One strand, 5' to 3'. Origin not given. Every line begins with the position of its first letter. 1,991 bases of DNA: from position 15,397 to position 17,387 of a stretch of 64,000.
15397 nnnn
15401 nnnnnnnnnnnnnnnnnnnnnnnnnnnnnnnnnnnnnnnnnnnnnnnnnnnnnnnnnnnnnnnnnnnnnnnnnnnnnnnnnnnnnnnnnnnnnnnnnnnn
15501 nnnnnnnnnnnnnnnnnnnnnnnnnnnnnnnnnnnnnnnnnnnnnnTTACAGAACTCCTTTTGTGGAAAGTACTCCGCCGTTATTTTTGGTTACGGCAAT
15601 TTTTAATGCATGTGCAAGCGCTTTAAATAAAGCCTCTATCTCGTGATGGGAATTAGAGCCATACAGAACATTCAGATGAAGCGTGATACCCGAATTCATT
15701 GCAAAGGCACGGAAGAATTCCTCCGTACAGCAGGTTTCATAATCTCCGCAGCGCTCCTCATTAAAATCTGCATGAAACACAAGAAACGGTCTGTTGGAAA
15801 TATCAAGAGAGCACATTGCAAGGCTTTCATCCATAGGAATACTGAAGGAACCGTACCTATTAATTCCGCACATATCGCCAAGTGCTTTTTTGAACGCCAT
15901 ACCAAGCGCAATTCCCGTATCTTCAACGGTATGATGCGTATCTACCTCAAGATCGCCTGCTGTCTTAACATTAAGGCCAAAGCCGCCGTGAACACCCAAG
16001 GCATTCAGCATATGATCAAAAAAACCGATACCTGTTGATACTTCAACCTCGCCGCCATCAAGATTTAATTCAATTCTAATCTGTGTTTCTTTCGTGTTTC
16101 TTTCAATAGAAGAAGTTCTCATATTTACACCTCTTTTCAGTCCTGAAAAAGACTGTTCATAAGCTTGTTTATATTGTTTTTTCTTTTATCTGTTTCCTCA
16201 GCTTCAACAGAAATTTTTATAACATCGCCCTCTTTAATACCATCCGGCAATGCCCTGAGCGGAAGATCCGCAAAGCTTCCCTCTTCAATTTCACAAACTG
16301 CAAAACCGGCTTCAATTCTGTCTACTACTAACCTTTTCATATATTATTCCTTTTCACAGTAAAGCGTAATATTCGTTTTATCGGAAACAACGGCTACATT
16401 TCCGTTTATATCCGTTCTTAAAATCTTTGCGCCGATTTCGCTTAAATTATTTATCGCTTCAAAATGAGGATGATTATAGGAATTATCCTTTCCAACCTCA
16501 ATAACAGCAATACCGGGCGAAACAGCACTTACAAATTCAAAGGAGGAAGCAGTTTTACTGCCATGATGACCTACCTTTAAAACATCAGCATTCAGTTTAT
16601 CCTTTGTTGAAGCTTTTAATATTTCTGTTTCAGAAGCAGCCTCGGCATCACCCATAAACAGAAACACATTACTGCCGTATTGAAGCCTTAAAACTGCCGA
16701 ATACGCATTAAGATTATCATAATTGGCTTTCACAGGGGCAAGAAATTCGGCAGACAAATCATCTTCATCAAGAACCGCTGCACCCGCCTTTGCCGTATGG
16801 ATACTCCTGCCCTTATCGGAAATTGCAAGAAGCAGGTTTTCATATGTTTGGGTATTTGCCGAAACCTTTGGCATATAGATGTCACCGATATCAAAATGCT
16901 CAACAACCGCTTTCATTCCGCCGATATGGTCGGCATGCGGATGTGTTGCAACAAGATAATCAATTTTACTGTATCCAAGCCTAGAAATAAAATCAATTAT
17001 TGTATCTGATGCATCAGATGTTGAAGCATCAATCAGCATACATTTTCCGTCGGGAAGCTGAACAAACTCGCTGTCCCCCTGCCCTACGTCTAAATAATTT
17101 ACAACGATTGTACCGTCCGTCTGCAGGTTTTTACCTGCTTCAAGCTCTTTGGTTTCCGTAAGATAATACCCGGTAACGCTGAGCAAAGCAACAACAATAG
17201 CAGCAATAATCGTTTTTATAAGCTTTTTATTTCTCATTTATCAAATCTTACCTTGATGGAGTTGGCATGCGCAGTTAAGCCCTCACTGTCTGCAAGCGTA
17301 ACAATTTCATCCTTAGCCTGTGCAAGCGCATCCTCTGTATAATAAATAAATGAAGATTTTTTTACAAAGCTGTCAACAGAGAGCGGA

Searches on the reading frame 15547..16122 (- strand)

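Call 42: search_protein_families(library=pfam, proteins=[window:15547-16122:-], max_evalue=0.001)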
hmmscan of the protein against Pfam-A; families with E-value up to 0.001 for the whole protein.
window:15547-16122:- (191 aa): 1 family
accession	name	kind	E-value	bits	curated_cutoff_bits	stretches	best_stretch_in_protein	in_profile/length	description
PF00475.24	IGPD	-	1.2e-65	220.4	27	1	30-173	1-144/144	Imidazoleglycerol-phosphate dehydratase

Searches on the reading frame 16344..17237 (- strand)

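Call 42: search_protein_families(library=pfam, proteins=[window:16344-17237:-], max_evalue=0.001)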
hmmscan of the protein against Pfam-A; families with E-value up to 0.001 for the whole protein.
window:16344-17237:- (297 aa): 2 families
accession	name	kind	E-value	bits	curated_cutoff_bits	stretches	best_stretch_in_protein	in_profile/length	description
PF00753.33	Lactamase_B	-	1.5e-18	67.9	22.7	1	50-246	2-192/196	Metallo-beta-lactamase superfamily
PF12706.13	Lactamase_B_2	-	7.6e-06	26.1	27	1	68-203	4-148/200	Beta-lactamase superfamily domain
